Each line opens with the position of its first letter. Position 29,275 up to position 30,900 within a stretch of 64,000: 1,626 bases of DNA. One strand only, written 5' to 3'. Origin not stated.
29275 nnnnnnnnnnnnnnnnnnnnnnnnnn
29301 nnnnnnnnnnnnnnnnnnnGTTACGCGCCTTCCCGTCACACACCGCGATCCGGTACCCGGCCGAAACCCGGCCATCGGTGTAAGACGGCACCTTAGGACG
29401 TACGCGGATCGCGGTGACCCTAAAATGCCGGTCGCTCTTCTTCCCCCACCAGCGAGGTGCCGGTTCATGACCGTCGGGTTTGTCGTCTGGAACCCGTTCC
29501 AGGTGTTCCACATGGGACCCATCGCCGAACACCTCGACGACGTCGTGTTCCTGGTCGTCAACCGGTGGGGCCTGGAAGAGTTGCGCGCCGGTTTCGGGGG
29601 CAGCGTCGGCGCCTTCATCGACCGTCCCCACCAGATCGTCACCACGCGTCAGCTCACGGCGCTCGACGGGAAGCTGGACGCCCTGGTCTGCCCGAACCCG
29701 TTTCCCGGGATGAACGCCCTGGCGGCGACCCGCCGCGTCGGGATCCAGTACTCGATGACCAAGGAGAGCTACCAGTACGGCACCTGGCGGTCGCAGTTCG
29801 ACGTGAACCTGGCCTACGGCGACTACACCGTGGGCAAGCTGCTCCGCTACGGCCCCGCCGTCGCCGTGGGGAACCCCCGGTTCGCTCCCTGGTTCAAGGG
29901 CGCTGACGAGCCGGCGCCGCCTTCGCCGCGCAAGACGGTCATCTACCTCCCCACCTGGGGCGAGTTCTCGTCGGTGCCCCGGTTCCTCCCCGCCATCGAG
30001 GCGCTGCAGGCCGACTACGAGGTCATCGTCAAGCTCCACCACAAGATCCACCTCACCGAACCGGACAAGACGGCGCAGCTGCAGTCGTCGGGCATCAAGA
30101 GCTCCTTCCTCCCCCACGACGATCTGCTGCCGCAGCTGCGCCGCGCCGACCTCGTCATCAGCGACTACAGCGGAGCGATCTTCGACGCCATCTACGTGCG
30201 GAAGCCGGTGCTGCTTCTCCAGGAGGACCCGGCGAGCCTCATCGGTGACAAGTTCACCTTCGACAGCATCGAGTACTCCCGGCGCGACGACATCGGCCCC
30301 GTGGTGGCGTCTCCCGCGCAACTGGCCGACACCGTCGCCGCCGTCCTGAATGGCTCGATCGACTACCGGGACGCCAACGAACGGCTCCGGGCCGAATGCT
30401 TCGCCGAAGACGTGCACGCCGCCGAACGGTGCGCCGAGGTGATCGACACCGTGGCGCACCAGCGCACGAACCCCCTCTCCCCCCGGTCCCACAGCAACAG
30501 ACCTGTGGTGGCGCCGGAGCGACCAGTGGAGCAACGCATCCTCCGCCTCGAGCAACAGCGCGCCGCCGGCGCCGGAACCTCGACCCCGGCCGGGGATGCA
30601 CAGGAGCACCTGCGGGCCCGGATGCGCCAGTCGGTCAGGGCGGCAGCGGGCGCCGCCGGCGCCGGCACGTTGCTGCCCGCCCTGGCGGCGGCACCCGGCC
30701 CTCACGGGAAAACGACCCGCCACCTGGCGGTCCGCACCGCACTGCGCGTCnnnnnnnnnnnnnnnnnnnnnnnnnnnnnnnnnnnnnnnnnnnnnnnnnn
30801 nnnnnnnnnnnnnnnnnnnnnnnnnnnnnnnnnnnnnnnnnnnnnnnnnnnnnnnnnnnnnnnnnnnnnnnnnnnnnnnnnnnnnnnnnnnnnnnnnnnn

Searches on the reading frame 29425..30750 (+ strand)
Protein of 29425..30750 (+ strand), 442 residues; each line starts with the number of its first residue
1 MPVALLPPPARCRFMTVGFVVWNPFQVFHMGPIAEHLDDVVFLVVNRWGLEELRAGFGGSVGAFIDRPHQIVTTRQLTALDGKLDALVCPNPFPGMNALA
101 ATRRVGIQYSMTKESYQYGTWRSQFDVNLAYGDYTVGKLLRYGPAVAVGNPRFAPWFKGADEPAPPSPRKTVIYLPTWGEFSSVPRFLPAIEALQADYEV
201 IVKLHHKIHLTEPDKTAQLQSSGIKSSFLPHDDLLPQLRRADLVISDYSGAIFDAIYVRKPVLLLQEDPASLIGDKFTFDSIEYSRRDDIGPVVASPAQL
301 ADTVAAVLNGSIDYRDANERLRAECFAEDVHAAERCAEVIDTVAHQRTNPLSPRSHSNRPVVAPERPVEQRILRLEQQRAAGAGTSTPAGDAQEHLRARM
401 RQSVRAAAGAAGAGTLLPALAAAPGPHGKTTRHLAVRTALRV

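Call 82: search_solved_structures(query=window:29425-30750:+, max_evalue=1, show_alignments=0)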
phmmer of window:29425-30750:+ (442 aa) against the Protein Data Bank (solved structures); distinct sequences matched with E-value up to 1: 1.
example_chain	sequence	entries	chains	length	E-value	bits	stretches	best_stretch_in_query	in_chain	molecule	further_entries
4e08_A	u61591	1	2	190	0.6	11.9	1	30-106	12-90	DJ-1 beta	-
